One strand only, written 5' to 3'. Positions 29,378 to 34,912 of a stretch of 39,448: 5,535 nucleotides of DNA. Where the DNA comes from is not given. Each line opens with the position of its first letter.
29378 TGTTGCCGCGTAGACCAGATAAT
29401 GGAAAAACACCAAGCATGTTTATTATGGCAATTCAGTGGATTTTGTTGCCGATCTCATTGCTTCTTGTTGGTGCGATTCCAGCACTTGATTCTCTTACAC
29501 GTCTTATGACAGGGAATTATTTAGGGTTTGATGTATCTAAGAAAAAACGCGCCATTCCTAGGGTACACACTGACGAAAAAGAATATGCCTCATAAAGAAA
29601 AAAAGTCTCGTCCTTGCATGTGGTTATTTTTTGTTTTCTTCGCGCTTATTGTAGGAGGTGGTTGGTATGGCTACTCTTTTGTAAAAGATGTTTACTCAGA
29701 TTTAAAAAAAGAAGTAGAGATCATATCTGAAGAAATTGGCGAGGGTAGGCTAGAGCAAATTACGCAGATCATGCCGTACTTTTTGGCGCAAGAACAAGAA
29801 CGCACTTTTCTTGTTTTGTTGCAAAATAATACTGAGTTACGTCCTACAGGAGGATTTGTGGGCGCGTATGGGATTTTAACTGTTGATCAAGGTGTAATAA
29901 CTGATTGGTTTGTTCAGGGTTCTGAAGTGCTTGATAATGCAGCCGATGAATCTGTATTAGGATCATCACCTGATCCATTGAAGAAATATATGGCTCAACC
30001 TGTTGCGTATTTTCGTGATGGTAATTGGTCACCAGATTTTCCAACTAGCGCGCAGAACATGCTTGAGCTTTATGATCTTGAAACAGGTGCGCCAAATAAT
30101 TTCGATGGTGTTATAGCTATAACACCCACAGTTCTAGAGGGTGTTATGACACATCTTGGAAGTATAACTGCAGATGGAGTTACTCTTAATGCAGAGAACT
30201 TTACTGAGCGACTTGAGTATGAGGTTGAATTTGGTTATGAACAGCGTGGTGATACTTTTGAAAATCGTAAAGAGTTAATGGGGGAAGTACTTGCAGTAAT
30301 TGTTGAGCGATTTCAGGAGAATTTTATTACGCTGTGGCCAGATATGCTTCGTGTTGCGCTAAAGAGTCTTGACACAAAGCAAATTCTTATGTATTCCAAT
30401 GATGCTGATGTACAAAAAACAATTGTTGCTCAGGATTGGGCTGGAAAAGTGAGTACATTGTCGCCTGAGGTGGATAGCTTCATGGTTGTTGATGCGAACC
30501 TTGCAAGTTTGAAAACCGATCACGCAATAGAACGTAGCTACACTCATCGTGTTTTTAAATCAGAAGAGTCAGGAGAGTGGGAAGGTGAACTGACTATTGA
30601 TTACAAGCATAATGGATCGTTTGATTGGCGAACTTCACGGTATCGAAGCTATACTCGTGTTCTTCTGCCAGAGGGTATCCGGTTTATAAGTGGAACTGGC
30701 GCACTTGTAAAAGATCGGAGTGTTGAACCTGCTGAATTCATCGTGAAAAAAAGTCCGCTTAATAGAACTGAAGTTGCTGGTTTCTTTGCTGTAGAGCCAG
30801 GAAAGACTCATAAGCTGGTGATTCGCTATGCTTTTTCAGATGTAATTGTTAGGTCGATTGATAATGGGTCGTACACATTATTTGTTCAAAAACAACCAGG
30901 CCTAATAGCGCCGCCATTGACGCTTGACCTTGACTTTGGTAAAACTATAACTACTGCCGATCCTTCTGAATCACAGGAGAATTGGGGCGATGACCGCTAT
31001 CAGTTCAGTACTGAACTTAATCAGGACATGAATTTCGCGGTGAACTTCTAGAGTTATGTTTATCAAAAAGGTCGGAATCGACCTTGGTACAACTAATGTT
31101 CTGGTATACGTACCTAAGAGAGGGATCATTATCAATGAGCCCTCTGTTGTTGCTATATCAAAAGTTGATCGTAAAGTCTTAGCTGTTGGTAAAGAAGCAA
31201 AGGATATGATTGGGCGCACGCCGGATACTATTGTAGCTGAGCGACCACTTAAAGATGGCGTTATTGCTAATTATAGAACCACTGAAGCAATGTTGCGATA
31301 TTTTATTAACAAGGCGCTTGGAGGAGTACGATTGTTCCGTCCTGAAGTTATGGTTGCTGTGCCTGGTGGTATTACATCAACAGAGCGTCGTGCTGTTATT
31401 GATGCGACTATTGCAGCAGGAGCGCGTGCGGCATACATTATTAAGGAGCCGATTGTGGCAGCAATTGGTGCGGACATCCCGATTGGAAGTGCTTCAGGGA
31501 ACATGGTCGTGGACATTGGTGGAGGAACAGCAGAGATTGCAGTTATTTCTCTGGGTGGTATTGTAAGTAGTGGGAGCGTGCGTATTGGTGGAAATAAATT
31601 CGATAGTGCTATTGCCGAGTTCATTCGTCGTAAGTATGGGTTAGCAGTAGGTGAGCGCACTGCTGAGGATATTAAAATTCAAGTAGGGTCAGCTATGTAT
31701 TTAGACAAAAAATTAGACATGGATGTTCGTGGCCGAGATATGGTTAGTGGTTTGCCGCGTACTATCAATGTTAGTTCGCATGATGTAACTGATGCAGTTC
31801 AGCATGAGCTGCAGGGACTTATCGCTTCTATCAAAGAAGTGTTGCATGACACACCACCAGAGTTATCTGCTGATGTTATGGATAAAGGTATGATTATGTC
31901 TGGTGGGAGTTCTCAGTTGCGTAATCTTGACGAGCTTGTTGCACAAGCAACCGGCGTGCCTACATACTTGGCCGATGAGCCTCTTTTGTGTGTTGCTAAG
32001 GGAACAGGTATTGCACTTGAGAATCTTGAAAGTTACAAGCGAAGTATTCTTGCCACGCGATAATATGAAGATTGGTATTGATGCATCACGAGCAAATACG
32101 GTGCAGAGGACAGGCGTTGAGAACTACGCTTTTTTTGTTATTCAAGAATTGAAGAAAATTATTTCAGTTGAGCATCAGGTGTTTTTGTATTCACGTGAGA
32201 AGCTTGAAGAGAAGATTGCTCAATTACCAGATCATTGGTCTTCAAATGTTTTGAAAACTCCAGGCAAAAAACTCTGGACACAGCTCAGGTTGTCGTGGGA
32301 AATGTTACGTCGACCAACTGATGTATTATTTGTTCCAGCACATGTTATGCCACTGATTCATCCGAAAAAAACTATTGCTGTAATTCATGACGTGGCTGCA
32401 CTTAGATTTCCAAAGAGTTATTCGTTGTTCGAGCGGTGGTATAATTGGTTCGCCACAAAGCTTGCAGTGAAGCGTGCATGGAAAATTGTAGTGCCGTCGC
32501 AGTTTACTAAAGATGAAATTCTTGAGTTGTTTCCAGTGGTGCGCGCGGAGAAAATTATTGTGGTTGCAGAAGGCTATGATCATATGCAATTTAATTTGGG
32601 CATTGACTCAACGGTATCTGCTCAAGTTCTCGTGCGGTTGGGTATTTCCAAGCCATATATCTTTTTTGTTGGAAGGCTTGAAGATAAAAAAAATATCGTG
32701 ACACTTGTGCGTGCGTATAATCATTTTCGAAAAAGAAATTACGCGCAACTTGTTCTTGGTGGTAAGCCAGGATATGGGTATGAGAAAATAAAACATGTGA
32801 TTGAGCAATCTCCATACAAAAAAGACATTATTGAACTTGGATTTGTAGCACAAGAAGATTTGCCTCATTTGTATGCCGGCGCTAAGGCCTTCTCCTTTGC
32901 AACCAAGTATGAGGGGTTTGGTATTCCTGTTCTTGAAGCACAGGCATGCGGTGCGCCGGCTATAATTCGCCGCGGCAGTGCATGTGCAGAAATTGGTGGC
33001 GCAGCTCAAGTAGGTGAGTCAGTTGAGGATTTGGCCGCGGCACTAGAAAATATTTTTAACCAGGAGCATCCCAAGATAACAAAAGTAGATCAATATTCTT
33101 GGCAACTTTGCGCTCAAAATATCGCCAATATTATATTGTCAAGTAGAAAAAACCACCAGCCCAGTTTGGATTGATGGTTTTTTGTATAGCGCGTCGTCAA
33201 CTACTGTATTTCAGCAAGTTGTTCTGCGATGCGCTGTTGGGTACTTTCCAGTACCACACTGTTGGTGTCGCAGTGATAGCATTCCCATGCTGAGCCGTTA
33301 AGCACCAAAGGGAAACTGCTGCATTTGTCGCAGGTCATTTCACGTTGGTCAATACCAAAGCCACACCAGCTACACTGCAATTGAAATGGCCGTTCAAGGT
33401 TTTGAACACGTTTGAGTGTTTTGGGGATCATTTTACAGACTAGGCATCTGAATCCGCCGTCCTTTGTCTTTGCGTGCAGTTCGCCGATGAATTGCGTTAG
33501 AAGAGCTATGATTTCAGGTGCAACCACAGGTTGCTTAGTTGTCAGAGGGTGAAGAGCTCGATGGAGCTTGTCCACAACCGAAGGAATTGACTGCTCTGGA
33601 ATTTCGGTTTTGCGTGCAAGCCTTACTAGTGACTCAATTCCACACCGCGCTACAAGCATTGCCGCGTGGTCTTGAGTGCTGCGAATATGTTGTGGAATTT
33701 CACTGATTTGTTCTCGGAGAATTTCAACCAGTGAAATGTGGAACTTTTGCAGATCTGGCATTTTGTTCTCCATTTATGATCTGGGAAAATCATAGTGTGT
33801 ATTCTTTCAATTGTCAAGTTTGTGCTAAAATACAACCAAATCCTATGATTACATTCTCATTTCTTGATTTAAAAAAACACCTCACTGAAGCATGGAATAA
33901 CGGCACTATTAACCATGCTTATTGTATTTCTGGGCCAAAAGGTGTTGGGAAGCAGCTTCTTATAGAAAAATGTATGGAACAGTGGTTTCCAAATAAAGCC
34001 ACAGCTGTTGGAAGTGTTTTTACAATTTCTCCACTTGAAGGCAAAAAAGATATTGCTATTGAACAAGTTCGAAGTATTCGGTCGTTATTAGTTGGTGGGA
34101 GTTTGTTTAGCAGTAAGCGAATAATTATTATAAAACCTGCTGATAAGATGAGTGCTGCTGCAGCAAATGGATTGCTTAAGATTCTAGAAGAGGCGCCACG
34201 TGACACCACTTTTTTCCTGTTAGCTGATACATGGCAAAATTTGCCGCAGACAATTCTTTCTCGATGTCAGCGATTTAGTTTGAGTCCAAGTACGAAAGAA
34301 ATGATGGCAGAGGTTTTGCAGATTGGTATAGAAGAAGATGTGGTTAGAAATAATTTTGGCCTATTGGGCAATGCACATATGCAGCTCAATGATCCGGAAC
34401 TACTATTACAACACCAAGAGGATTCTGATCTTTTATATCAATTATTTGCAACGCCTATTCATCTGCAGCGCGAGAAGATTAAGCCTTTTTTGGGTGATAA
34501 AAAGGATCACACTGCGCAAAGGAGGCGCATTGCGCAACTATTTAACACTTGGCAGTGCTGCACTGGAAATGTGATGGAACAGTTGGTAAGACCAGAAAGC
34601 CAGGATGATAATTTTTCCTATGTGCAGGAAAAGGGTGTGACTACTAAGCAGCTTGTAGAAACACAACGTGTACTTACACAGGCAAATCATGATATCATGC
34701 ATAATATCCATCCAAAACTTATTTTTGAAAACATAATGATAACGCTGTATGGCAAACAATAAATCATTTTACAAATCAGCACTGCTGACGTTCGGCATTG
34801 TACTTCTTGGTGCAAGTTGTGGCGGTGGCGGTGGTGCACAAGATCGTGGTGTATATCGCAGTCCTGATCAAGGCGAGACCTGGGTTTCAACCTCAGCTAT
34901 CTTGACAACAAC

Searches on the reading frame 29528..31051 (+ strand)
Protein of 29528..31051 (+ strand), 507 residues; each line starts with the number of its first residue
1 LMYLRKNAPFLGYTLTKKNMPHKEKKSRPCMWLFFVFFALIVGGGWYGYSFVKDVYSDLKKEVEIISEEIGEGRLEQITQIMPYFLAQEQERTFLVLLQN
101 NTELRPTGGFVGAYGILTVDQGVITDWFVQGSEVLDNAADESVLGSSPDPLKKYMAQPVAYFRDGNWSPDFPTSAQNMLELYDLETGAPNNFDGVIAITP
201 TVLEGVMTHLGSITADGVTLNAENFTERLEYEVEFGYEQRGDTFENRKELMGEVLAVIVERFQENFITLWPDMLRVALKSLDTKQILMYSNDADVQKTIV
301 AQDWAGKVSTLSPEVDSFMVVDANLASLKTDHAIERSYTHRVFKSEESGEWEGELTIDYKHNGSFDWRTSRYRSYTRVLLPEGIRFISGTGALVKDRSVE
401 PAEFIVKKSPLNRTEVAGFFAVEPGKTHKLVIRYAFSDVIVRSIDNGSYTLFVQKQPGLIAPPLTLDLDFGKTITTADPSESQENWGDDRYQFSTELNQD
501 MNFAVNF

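Call 29: search_protein_families(library=pfam, proteins=[window:29528-31051:+], max_evalue=0.001)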
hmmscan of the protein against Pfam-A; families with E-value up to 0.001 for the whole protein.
window:29528-31051:+ (507 aa): 1 family
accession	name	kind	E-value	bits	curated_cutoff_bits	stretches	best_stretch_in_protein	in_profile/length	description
PF13196.11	DUF4012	-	1.3e-33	116.9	28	1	89-232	1-142/144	Protein of unknown function (DUF4012)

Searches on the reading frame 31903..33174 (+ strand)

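Call 29: search_protein_families(library=pfam, proteins=[window:31903-33174:+], max_evalue=0.001)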
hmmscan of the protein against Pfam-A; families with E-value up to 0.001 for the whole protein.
window:31903-33174:+ (423 aa): 4 families
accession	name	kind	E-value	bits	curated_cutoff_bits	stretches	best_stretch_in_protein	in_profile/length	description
PF00534.26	Glycos_transf_1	-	3.7e-23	82.3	26.4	1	250-388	15-159/172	Glycosyl transferases group 1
PF13692.12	Glyco_trans_1_4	-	3.5e-19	69.9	27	1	251-385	2-140/142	Glycosyl transferases group 1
PF13439.12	Glyco_transf_4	-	1.7e-10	41.6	28.5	1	71-227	3-168/170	Glycosyltransferase Family 4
PF20706.3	GT4-conflict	-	7.6e-06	25.6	26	1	227-363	174-318/385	Family 4 Glycosyltransferase in conflict systems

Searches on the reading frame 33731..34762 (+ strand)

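Call 29: search_protein_families(library=pfam, proteins=[window:33731-34762:+], max_evalue=0.001)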
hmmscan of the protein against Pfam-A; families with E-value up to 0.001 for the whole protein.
window:33731-34762:+ (343 aa): 2 families
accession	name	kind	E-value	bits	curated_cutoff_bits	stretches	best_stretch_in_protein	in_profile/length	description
PF13177.12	DNA_pol3_delta2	-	1e-26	94.3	27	1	47-186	5-159/161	DNA polymerase III, delta subunit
PF00004.35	AAA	-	1.4e-05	26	21.2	1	65-183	2-127/131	ATPase family associated with various cellular activities (AAA)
